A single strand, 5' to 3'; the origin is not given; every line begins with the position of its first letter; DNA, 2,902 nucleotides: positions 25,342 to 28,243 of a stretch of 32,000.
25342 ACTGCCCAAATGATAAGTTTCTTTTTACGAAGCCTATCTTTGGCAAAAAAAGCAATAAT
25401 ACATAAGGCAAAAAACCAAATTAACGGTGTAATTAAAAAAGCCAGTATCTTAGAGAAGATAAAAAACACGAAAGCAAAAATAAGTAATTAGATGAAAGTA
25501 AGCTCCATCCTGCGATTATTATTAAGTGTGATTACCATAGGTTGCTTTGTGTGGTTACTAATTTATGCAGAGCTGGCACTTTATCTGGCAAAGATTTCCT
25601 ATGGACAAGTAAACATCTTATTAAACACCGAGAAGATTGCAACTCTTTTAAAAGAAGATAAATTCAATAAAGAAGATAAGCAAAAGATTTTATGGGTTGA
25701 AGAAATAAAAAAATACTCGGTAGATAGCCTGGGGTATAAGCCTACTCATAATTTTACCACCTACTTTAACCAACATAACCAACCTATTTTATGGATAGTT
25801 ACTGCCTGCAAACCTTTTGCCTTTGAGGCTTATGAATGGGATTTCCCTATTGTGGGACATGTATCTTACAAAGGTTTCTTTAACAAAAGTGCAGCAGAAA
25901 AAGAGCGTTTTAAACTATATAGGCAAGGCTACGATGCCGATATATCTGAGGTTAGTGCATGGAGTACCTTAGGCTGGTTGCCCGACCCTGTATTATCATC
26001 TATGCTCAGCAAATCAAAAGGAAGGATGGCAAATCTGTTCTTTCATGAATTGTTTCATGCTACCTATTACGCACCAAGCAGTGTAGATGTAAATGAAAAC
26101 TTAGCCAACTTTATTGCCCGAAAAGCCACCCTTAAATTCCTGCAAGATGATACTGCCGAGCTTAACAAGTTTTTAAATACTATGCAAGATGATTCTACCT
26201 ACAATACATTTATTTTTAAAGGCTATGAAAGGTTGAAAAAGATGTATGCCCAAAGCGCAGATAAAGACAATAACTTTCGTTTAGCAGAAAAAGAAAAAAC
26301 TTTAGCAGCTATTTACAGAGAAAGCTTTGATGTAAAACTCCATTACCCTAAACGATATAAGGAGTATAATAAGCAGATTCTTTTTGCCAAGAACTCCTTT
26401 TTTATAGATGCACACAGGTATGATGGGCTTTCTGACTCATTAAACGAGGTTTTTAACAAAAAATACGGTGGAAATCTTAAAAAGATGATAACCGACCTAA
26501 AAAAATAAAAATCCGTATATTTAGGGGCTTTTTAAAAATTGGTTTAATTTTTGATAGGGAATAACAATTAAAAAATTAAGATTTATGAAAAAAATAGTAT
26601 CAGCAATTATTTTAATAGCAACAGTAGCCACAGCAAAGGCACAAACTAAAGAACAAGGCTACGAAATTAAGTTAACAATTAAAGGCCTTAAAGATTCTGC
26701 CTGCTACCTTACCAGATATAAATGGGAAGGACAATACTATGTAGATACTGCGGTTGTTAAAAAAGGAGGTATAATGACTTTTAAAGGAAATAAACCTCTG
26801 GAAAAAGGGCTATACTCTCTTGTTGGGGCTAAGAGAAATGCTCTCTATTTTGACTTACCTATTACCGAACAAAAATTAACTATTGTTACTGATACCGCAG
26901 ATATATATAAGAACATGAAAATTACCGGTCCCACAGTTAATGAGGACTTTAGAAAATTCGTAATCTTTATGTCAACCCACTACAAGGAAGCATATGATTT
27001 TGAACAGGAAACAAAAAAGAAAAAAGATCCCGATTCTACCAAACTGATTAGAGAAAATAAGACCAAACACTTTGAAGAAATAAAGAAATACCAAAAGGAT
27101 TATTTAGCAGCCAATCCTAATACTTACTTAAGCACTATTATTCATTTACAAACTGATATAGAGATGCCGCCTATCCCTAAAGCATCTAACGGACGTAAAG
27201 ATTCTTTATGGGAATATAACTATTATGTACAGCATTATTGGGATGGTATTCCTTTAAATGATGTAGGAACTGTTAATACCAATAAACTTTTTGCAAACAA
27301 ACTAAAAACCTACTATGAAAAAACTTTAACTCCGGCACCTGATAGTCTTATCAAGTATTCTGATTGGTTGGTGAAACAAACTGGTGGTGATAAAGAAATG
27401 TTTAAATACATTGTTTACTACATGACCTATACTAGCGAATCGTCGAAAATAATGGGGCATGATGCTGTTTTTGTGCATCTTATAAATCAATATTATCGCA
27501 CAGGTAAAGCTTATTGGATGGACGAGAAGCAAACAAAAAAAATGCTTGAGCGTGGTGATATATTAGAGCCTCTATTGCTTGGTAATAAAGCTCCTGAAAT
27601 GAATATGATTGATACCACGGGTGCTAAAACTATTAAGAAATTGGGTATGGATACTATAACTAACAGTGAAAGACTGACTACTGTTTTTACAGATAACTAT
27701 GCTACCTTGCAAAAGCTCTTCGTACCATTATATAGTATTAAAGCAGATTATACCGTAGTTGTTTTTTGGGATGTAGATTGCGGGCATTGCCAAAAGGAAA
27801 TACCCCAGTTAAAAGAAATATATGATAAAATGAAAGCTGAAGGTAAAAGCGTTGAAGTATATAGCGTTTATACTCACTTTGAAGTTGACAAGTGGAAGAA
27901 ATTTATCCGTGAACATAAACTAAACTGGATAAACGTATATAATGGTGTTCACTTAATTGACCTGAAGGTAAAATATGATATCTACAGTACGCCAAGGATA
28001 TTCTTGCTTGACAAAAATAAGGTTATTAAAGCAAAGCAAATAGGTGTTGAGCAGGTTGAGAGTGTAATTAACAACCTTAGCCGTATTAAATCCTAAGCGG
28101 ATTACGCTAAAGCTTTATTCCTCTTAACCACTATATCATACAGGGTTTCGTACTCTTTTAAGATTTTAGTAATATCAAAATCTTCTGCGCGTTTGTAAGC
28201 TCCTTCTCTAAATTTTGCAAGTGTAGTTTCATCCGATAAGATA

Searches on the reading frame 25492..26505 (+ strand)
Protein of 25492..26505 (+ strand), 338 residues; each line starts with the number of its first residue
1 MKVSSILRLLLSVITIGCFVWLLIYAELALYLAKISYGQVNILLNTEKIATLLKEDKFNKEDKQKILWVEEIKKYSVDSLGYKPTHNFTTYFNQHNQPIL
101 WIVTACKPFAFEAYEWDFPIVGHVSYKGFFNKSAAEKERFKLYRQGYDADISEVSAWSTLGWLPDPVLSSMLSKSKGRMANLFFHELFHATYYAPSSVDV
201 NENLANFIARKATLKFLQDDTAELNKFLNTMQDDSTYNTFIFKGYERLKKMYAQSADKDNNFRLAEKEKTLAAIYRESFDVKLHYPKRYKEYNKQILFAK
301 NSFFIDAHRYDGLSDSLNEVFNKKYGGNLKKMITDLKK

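Call 6: search_protein_families(library=pfam, proteins=[window:25492-26505:+], max_evalue=0.01)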
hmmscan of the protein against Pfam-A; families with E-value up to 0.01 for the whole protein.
window:25492-26505:+ (338 aa): 1 family
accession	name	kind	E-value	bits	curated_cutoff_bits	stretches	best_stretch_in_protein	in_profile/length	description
PF10023.15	Aminopep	-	4.2e-63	214.1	25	1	31-335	2-306/322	Putative aminopeptidase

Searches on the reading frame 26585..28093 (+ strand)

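Call 6: search_protein_families(library=pfam, proteins=[window:26585-28093:+], max_evalue=0.01)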
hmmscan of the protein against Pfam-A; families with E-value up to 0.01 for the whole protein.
window:26585-28093:+ (503 aa): 7 families
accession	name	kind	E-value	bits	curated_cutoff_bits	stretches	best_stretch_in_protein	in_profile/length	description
PF13905.12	Thioredoxin_8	-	1.6e-12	48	27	1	388-479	2-92/94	Thioredoxin-like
PF00578.27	AhpC-TSA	-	6.1e-09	36.3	26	1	380-483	18-123/124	AhpC/TSA family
PF17127.10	DUF5106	-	1.5e-08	35.6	28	1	182-312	17-136/151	Domain of unknown function (DUF5106)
PF14289.11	DUF4369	-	3.3e-08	34.4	25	1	26-122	1-91/91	Domain of unknown function (DUF4369)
PF08534.16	Redoxin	-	3.5e-08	33.8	26.6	1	390-493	31-142/148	Redoxin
PF13098.12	Thioredoxin_2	-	2.3e-06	28.3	27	1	387-482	5-88/104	Thioredoxin-like domain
PF00085.26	Thioredoxin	-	0.0007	20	23.5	0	388-428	19-56/103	Thioredoxin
